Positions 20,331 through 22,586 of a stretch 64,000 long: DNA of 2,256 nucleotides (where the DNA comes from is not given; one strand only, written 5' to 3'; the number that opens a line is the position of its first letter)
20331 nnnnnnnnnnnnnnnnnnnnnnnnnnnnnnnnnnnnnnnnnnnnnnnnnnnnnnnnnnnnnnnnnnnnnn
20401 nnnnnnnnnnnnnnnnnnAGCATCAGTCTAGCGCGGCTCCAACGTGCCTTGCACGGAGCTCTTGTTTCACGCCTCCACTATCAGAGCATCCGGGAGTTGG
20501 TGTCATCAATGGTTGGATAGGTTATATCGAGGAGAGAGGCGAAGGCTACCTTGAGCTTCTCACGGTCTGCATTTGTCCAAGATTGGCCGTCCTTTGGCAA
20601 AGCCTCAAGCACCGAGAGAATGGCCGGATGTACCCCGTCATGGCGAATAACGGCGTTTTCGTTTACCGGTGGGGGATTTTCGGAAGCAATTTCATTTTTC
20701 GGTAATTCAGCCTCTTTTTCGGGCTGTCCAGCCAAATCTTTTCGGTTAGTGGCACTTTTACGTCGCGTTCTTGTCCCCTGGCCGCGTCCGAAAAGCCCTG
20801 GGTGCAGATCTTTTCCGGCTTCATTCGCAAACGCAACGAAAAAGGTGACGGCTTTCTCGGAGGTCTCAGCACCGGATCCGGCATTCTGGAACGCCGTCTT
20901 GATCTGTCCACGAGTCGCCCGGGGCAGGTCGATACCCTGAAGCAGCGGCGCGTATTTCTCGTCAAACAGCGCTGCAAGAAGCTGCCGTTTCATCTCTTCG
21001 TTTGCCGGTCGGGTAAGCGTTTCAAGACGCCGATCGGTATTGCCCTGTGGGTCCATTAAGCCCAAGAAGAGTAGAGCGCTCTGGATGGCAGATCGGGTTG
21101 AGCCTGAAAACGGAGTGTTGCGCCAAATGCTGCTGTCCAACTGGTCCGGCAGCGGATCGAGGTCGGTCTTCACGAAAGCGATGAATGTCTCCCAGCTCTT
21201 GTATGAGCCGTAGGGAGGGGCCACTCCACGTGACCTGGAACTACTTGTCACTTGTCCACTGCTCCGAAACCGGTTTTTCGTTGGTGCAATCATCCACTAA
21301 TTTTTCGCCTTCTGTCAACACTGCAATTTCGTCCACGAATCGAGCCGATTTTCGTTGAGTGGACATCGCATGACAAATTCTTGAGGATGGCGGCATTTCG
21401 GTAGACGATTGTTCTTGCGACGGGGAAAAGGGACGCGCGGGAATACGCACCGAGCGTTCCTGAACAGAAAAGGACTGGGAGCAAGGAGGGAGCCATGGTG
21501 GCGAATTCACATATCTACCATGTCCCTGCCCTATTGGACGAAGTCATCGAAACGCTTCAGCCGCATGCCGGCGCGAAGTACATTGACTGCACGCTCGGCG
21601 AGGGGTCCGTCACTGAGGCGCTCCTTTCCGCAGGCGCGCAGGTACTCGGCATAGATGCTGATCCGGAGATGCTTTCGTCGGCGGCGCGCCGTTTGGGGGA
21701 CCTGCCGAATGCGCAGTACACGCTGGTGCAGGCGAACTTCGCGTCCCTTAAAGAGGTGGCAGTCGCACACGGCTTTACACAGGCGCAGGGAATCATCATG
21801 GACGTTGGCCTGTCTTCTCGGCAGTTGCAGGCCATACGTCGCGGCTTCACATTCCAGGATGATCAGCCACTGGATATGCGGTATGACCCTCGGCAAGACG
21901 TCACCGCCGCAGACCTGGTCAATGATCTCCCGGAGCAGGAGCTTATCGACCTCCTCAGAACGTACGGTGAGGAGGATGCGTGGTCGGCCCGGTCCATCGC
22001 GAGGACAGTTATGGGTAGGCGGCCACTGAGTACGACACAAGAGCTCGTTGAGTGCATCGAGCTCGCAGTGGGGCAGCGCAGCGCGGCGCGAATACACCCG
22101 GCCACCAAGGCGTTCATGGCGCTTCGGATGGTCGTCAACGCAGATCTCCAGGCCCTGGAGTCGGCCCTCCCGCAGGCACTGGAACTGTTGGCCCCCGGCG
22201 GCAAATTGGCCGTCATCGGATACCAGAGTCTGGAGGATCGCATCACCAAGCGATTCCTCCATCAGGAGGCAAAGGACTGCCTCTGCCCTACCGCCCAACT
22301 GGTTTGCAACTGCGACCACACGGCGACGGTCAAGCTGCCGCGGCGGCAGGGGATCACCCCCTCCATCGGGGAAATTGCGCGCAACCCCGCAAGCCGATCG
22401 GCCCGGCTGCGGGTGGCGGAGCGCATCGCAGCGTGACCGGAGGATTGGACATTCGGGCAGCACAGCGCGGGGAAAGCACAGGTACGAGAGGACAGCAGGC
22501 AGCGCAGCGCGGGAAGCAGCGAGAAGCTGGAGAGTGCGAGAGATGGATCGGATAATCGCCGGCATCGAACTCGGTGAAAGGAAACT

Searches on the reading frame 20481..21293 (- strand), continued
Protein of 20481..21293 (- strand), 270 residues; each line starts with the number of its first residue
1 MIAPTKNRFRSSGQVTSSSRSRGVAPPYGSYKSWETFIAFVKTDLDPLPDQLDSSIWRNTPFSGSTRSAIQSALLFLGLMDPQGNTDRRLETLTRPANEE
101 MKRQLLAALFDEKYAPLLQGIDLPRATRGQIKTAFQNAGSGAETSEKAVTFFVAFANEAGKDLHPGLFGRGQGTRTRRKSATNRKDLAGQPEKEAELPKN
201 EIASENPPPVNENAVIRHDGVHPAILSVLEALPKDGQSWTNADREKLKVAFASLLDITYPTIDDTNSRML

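Call 57: search_protein_families(library=padloc, proteins=[window:20481-21251:-, L030:5094-5888:-, L030:6001-6687:+, L030:6719-8416:-, L033:6001-6732:+, L034:6001-6711:+, L034:4348-5460:-, L034:3712-4344:-, L036:6001-6696:+, L036:2285-5254:-], max_evalue=1)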
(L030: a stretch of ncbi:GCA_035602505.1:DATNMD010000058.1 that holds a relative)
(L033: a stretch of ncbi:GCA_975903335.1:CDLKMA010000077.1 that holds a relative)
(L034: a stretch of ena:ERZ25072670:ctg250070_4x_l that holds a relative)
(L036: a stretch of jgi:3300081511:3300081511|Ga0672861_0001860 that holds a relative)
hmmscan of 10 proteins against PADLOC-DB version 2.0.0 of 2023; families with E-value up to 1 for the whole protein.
window:20481-21251:- (256 aa): 0 families

L030:5094-5888:- (264 aa): 8 families
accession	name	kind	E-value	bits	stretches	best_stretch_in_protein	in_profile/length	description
PDLC04141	capP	-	7.6e-12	43.2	1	27-164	20-151/242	capP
PDLC03949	RmrA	-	2.3e-05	21.5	1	66-223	181-315/363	-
PDLC04776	PDC-M69B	-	0.00061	17.5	1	56-163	63-171/272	-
PDLC03948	RmrA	-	0.0028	14.6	1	58-121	190-254/397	-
PDLC03943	RmrA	-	0.0046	14.1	1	51-107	169-226/370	-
PDLC03954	RmrA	-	0.014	12.3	1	58-124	191-258/380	-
PDLC03944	RmrA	-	0.061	10.4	1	69-90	194-215/384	-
PDLC03947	RmrA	-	0.063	10.1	1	26-97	157-231/383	-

L030:6001-6687:+ (228 aa): 1 family
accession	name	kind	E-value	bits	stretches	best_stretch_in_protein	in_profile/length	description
PDLC04589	PDC-M34A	-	0.00062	18.2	1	20-129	10-121/208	-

L030:6719-8416:- (565 aa): 2 families
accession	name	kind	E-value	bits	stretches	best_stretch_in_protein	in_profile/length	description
PDLC02374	dGTPase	-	5.9e-09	33.8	1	20-108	47-122/395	-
PDLC00940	Cas3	-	0.024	12.8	1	52-95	3-42/178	CRISPR-associated endonuclease Cas3-HD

L033:6001-6732:+ (243 aa): 1 family
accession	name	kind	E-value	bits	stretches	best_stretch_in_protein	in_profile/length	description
PDLC04589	PDC-M34A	-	0.0002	19.8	1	15-158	10-153/208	-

L034:6001-6711:+ (236 aa): 3 families
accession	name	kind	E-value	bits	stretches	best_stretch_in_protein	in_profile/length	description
PDLC04589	PDC-M34A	-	1.3e-10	40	1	14-163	9-159/208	-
PDLC04588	PDC-M34A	-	0.0085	13.6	1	30-118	79-166/260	-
PDLC02645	DrmMI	-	0.014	11.6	1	62-111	216-265/772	DrmMI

L034:4348-5460:- (370 aa): 143 families (the best 25 are shown)
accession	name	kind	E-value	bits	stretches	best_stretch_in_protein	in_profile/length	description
PDLC04611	PDC-M38A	-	2.3e-79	265.7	1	13-370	2-383/383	-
PDLC02336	AbiLi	-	2.9e-45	153.3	1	15-370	4-340/340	AbiLi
PDLC04610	PDC-M38A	-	2.4e-42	143.5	2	196-370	193-362/362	-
PDLC04608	PDC-M38A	-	7.7e-32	109.4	2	246-330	239-324/367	-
PDLC04607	PDC-M38A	-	2.2e-31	106.9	2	241-337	586-682/715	-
PDLC02980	AriA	-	1.2e-22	79.3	2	249-318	229-299/304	-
PDLC04609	PDC-M38A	-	1.5e-20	71.8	2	242-333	240-331/371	-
PDLC02979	AriA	-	3.5e-18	64.5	2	249-322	291-373/373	-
PDLC04168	GajA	-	4.3e-16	56.7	2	247-322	246-322/570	-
PDLC04182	HEC-01A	-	1.8e-14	51.6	2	233-322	259-351/406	-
PDLC04393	PDC-M07A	-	1.5e-13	48.6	2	251-318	281-349/435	-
PDLC04178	HEC-01A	-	1.5e-13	48.6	2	230-322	237-331/399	-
PDLC04541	PDC-M25A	-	2.1e-13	48.2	2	249-318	242-306/380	-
PDLC02981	AriAB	-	2.6e-13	47.5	2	15-56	5-46/694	-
PDLC04392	PDC-M07A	-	5.1e-13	46.8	2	249-318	277-347/432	-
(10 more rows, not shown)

L034:3712-4344:- (210 aa): 4 families
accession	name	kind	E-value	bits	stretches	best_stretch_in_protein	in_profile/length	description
PDLC04624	PDC-M38B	-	7e-36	122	1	10-210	13-219/220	-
PDLC04623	PDC-M38B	-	1.3e-24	85.1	1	10-209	3-218/219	-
PDLC04194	HEC-01B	-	0.052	11.3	1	13-73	8-68/204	-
PDLC00102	GajA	-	0.091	9.2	1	10-37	376-402/532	AAA ATPase domain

L036:6001-6696:+ (231 aa): 0 families

L036:2285-5254:- (989 aa): 3 families
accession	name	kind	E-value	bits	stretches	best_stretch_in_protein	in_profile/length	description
PDLC04140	mad8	-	6.6e-05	20.6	1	362-545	18-127/314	mads_8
PDLC02372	Nhi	-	0.032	10.9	1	367-475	197-285/470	-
PDLC03131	Specificity_I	-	0.033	11.5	1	414-522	124-228/439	Type I specificity subunit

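Call 59: search_dna_similar(query=window:20481-21251:-, collection=plasmids, mode=protein, max_evalue=0.001, max_rows=15)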
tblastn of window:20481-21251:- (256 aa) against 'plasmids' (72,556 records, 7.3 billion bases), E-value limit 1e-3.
No match.

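Call 60: search_dna_similar(query=window:20481-21251:-, collection=phages, mode=protein, max_evalue=0.001, max_rows=15)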
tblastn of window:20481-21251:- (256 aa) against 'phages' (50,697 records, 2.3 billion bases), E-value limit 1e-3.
No match.

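Call 62: find_related_loci(query=A5, collection=metagenome_contigs, flank=6000)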
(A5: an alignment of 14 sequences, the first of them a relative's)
Query A5 (243 aa) in metagenome_contigs; peptide patterns used: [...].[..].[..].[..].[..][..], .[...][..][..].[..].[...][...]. (x = any residue, [..] = any of these).
171 stretches matched a pattern; 122 encode a relative of the query (tblastn E <= 1e-3); the best 80 are kept; 80 distinct loci.
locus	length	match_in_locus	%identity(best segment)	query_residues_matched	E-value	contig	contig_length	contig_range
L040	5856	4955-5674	70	1-240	8e-114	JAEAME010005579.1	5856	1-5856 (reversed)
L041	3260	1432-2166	60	1-243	1e-98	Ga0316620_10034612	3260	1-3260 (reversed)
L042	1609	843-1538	60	1-243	4e-103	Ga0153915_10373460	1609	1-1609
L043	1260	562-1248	60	1-240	7e-103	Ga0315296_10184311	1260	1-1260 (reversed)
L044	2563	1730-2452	59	1-243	3e-97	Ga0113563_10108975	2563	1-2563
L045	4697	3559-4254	58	1-243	2e-93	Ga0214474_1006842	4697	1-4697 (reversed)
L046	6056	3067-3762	58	1-243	2e-93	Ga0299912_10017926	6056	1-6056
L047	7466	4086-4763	59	1-237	8e-93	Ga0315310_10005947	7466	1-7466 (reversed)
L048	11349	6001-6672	55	4-238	2e-87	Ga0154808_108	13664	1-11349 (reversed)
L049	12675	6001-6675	55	1-236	1e-86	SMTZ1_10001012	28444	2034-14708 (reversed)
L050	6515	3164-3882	80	1-240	5e-100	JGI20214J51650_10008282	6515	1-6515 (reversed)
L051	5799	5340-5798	69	1-153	3e-70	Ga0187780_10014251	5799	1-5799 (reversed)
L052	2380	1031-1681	40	7-235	2e-48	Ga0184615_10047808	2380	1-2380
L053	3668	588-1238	40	7-235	3e-48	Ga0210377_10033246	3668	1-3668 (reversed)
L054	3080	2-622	38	11-236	4e-45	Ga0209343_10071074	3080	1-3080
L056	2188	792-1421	41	10-236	2e-44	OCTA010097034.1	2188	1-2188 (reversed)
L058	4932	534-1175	40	10-235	2e-43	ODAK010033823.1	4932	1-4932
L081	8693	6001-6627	32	7-233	6e-35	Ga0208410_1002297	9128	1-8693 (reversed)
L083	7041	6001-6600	39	12-233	8e-35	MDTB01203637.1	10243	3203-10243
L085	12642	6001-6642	31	6-237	7e-34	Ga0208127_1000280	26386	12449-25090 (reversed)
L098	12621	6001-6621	34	7-233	2e-32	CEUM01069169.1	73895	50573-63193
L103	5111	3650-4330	37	2-235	6e-32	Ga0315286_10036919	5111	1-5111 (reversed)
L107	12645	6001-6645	32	7-237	5e-31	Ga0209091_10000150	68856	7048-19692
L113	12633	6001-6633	33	7-233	1e-29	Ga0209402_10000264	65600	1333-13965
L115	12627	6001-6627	30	7-237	1e-29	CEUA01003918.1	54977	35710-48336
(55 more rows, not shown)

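Call 66: search_protein_families(library=pfam, proteins=[L081:4960-5877:-, L083:3271-4731:-, L098:6695-8338:-, L107:8408-8704:-, L085:3852-5000:-, L113:871-2100:-, L115:8860-9675:-, L056:242-649:-, L058:2662-3663:-, L103:2895-3446:-], max_evalue=0.001)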
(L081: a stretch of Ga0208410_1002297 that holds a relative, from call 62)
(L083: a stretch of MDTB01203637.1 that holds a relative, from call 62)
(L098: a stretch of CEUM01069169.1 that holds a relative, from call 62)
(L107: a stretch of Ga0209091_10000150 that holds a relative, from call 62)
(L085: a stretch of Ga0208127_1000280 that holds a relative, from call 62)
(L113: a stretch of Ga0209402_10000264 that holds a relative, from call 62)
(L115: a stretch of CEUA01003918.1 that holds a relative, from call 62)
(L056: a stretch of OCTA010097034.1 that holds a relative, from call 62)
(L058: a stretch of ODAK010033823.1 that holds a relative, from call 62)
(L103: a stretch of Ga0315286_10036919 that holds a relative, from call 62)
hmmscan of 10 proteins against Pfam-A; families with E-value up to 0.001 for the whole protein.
L081:4960-5877:- (305 aa): 5 families
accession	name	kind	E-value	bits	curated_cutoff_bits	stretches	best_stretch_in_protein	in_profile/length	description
PF17762.8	HTH_ParB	-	9.6e-09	35.8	22.6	1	112-205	9-101/102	ParB HTH domain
PF01381.28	HTH_3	-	1.5e-06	28.6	23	1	117-155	3-41/55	Helix-turn-helix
PF12844.13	HTH_19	-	0.00011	22.5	30.2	1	118-145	7-34/64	Helix-turn-helix domain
PF13412.12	HTH_24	-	0.00043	20.2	21.9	0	123-143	17-37/48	Winged helix-turn-helix DNA-binding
PF00376.29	MerR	-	0.00097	19.3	28.2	0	128-146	4-22/38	MerR family regulatory protein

L083:3271-4731:- (486 aa): 14 families
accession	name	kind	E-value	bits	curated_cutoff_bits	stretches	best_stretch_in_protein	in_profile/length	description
PF07992.20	Pyr_redox_2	-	4e-69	233.7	26.1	1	24-347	1-291/291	Pyridine nucleotide-disulphide oxidoreductase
PF02852.28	Pyr_redox_dim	-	5.4e-35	120.4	25.3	1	367-476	1-110/110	Pyridine nucleotide-disulphide oxidoreductase, dimerisation domain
PF00070.33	Pyr_redox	-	5.6e-18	65.7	22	1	198-269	2-74/82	Pyridine nucleotide-disulphide oxidoreductase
PF13738.12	Pyr_redox_3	-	8.1e-12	45.4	30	1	143-331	110-305/305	Pyridine nucleotide-disulphide oxidoreductase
PF01134.28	GIDA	-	4.4e-10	39.6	22.1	1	25-90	1-58/391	Glucose inhibited division protein A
PF03486.20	HI0933_like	-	2.3e-09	37.5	50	0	25-59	2-36/244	HI0933-like protein Rossmann domain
PF12831.13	FAD_oxidored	-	2.6e-08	34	27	1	25-56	1-32/416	FAD dependent oxidoreductase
PF13450.12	NAD_binding_8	-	3.3e-07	30.9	21.9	0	200-230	1-31/68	NAD(P)-binding Rossmann-like domain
PF02737.24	3HCDH_N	-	2.5e-06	28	22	1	198-261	2-66/180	3-hydroxyacyl-CoA dehydrogenase, NAD binding domain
PF01266.30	DAO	-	1.4e-05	25.2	27.9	0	25-59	1-35/353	FAD dependent oxidoreductase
PF00890.30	FAD_binding_2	-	4.4e-05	23.3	20.4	1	25-57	1-33/414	FAD binding domain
PF02826.25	2-Hacid_dh_C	-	0.00015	21.6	25.1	0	196-232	37-73/178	D-isomer specific 2-hydroxyacid dehydrogenase, NAD binding domain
PF01946.23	Thi4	-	0.00035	20.3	26.2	0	23-68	17-64/235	Thi4 family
PF01494.25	FAD_binding_3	-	0.00035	20.3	22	0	25-57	3-35/349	FAD binding domain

L098:6695-8338:- (547 aa): 1 family
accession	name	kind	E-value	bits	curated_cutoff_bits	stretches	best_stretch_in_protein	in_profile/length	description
PF00118.29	Cpn60_TCP1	-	2.8e-76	257.6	34.3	1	23-523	1-488/490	TCP-1/cpn60 chaperonin family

L107:8408-8704:- (98 aa): 1 family
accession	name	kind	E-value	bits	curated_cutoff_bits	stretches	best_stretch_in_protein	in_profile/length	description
PF00166.26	Cpn10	-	6.8e-34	116.2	21.1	1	4-97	1-93/93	Chaperonin 10 Kd subunit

L085:3852-5000:- (382 aa): 1 family
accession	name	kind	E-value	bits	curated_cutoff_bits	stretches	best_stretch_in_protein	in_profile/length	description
PF02615.19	Ldh_2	-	1.2e-93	314.4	38.8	1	31-367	1-330/333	Malate/L-lactate dehydrogenase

L113:871-2100:- (409 aa): 3 families
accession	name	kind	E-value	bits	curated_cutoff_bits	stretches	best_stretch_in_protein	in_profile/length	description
PF07690.21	MFS_1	-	1.8e-41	142.7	33.4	2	243-397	12-167/347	Major Facilitator Superfamily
PF12832.13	MFS_1_like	-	1.2e-08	34.8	25.2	1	50-379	37-366/373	MFS_1 like family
PF05977.19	MFS_3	-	0.00069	18.6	27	0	269-380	48-168/524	Transmembrane secretion effector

L115:8860-9675:- (271 aa): 4 families
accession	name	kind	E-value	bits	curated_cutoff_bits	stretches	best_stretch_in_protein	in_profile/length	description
PF13561.12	adh_short_C2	-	1.2e-54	185.8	27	1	14-266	1-234/236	Enoyl-(Acyl carrier protein) reductase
PF00106.31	adh_short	-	2.6e-46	158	26.6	1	8-214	1-187/195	short chain dehydrogenase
PF08659.16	KR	-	3.3e-14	53.6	22.6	1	12-192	5-165/180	KR domain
PF23441.1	SDR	-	7.8e-09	35.7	27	1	77-267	66-255/258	SDR-like rossmann domain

L056:242-649:- (135 aa): 0 families

L058:2662-3663:- (333 aa): 3 families
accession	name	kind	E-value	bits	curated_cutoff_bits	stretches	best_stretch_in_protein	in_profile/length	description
PF03400.19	DDE_Tnp_IS1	-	8.3e-10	39.6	24.1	1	247-284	84-121/131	IS1 transposase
PF13610.12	DDE_Tnp_IS240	-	2.4e-05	24.9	27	1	143-211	18-87/139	DDE domain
PF00665.32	rve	-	0.00092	19.9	32.6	0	142-227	23-102/102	Integrase core domain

L103:2895-3446:- (183 aa): 0 families

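Call 82: fold_search(model_id=the predicted structure, library=viral)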
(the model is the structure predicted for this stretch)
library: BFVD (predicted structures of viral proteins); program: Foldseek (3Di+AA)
matches with E <= 10: 87; with E <= 0.001: 0
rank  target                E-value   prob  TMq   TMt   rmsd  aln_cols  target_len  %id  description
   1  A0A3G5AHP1            6.1e-01  0.10  0.13  0.15  25.9       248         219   14  Uncharacterized protein [Solivirus sp.]
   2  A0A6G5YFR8            1.1e+00  0.12  0.15  0.21  19.4       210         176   10  (no name in the UniProt tables at hand)
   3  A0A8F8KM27            1.2e+00  0.05  0.14  0.13  25.8       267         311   13  Uncharacterized protein [Clandestinovirus]
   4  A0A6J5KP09            1.3e+00  0.08  0.12  0.17  14.9       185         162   13  Uncharacterized protein [uncultured Caudovirales phage]
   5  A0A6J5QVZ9            1.3e+00  0.06  0.11  0.09  21.4       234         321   16  Uncharacterized protein [uncultured Caudovirales phage]
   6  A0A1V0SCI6            1.4e+00  0.05  0.11  0.13  18.2       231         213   12  Uncharacterized protein [Catovirus CTV1]
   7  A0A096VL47            1.5e+00  0.08  0.16  0.12  26.6       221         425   15  Phage tail lysozyme domain-containing protein [Synechococcus phage S-CBP2]
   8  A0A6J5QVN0            1.6e+00  0.15  0.21  0.12  14.8       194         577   11  Uncharacterized protein [uncultured Caudovirales phage]
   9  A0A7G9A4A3            1.9e+00  0.06  0.16  0.05  27.0       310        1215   14  Uncharacterized protein [Bacteriophage sp.]
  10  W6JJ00                2.1e+00  0.04  0.12  0.13  25.4       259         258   10  Uncharacterized protein [Alphaentomopoxvirus acuprea]
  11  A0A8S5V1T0            2.4e+00  0.05  0.12  0.08  25.8       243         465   12  Uncharacterized protein [Myoviridae sp. ctJ2i1]
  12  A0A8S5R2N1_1          2.7e+00  0.14  0.21  0.06  10.4       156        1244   12  Tail tape measure protein [Siphoviridae sp. ct6d71]
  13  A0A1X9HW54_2          2.7e+00  0.08  0.16  0.04  21.3       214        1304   17  (no name in the UniProt tables at hand)
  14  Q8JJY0                2.7e+00  0.06  0.14  0.10  18.4       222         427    8  Uncharacterized protein [Spodoptera frugiperda ascovirus 1a]
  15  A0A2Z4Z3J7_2          2.7e+00  0.04  0.16  0.08  26.6       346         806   10  Putative RdRp-complex [Linepithema humile qinvirus-like virus 1]
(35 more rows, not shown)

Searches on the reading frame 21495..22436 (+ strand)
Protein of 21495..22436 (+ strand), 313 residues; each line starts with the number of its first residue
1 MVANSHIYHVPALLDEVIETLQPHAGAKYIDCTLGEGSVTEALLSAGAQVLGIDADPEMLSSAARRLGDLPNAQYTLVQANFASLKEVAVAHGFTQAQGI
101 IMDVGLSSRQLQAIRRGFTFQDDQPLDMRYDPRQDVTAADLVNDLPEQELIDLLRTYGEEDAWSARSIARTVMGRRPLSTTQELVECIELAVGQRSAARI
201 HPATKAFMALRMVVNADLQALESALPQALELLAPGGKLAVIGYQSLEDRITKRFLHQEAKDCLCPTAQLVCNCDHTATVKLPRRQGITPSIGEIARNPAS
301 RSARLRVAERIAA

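Call 6: search_protein_families(library=ncbifam, proteins=[window:21495-22436:+], max_evalue=0.1)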
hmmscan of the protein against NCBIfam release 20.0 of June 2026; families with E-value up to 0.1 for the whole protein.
window:21495-22436:+ (313 aa): 14 families
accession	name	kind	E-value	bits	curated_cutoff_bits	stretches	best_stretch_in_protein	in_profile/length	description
TIGR00006.1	TIGR00006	equivalog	5.5e-78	262.5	154.3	1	6-310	5-309/310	16S rRNA (cytosine(1402)-N(4))-methyltransferase RsmH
NF043040.1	corrin_prot_MT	hypoth_equivalog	5.9e-10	38.9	180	1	12-89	29-106/216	corrinoid protein-associated methyltransferase CpaM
TIGR01934.1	MenG_MenH_UbiE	subfamily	8.7e-05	21.9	158.35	1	16-85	30-100/223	ubiquinone/menaquinone biosynthesis methyltransferase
NF041820.1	daptide_MTase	equivalog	0.00012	21.6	175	1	28-84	39-98/243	daptide-type RiPP biosynthesis methyltransferase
NF045667.1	MTase_DVU1556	equivalog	0.00022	20.7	155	1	12-78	9-76/213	DVU_1556 family methyltransferase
NF001244.0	PRK00216.1-5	equivalog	0.00022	20.6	216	1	16-86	39-113/236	bifunctional demethylmenaquinone methyltransferase/2-methoxy-6-polyprenyl-1,4-benzoquinol methylase UbiE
TIGR02021.1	BchM-ChlM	equivalog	0.00041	19.8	158.9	1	15-71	42-100/218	magnesium protoporphyrin IX methyltransferase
TIGR00755.1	ksgA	equivalog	0.00052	19.4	171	1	9-86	13-88/256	16S rRNA (adenine(1518)-N(6)/adenine(1519)-N(6))-dimethyltransferase RsmA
NF000499.2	Erm23S_rRNA_broad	equivalog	0.0014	18.1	212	1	12-83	10-79/244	23S ribosomal RNA methyltransferase Erm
NF053511.1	tRNA_U34_MnmM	equivalog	0.0016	18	135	1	24-88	16-84/183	tRNA 5-(aminomethyl)-2-thiouridylate-methyltransferase MnmM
NF002463.0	PRK01683.1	equivalog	0.0026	17.4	297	1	25-71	31-79/258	trans-aconitate 2-methyltransferase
NF001241.0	PRK00216.1-2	equivalog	0.0033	17.1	327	1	16-79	42-105/231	demethylmenaquinone methyltransferase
TIGR01983.1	UbiG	equivalog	0.054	12.8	102.95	1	22-66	46-90/228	bifunctional 2-polyprenyl-6-hydroxyphenol methylase/3-demethylubiquinol 3-O-methyltransferase UbiG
NF051855.1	GlySarMtaseBact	equivalog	0.059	13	350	1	17-64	45-92/259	glycine/sarcosine N-methyltransferase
